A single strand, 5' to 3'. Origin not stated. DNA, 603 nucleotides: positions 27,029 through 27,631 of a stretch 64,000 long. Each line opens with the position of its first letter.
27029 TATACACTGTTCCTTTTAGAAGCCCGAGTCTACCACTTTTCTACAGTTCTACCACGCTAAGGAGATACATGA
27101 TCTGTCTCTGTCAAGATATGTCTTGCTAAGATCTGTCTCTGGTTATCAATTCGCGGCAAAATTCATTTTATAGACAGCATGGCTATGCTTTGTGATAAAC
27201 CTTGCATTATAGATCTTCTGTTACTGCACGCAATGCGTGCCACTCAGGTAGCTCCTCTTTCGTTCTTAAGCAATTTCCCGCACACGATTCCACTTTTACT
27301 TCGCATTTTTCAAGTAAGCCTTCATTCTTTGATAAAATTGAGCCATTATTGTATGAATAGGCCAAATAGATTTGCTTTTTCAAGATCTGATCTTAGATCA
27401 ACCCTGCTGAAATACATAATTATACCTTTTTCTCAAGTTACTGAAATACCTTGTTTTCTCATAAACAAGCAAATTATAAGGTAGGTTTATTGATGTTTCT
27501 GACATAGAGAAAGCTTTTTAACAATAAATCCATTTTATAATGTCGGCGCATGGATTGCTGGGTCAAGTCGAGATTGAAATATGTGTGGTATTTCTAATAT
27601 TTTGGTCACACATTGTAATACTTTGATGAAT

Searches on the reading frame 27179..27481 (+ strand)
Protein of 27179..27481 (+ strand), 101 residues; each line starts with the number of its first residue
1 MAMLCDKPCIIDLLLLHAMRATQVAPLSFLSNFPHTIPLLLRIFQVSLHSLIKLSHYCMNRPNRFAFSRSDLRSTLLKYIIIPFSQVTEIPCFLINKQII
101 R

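Call 70: find_encoding_contigs(protein=window:27179-27481:+, flank=10000, max_places=5)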
Protein window:27179-27481:+ (101 aa): no gene with exactly this product is on record in the collection.
